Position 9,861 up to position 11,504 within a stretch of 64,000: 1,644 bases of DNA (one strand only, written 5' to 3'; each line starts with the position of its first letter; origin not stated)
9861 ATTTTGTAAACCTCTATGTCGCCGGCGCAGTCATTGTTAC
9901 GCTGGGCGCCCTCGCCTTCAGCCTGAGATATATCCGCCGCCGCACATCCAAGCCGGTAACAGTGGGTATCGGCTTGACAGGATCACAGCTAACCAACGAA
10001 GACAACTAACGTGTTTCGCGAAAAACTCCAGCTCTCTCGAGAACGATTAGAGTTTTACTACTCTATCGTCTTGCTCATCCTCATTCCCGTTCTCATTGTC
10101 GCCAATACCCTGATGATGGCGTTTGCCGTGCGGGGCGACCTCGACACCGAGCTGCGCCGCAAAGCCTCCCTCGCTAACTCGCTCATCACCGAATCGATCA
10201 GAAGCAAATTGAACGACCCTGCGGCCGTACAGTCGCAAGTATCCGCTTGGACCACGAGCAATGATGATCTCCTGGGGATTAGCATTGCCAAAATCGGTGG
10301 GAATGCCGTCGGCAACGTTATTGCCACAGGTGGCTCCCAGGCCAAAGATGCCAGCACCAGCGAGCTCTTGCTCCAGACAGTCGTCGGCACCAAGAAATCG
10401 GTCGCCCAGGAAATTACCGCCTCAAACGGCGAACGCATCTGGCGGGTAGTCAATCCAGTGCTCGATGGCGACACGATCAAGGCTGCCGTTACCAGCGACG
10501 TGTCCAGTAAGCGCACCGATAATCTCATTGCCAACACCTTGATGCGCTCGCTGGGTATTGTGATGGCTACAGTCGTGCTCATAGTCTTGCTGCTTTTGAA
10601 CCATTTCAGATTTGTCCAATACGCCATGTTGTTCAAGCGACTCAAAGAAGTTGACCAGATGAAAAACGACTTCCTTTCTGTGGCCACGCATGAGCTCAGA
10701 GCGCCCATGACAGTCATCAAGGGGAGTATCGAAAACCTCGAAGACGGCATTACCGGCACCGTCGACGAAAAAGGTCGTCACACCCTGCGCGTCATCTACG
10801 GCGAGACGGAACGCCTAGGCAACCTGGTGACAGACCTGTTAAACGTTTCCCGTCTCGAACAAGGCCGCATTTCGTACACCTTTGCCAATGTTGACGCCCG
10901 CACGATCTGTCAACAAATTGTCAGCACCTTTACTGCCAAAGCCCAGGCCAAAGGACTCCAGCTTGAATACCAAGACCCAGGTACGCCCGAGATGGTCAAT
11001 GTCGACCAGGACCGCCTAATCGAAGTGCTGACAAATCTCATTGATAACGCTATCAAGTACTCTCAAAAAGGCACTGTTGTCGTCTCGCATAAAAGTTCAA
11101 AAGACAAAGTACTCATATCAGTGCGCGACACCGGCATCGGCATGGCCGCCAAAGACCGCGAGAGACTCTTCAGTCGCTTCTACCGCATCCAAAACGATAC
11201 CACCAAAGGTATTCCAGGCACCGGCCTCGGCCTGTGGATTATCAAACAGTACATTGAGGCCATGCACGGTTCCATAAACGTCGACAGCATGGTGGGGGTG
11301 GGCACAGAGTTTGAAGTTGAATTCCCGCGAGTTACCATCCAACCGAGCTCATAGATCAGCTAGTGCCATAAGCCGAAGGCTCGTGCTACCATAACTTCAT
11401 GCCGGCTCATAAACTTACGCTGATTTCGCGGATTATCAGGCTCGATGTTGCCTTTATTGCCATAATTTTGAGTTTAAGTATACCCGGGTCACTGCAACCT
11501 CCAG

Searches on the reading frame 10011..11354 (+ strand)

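Call 40: search_protein_families(library=pfam, proteins=[window:10011-11354:+], max_evalue=0.00001)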
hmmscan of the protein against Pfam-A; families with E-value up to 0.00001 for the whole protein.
window:10011-11354:+ (447 aa): 2 families
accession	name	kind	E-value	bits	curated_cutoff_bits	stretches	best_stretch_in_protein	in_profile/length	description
PF02518.31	HATPase_c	-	1.4e-28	100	26.4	1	332-440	2-109/111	Histidine kinase-, DNA gyrase B-, and HSP90-like ATPase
PF00512.31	HisKA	-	7.7e-16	58.3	26.9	1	217-285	1-66/66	His Kinase A (phospho-acceptor) domain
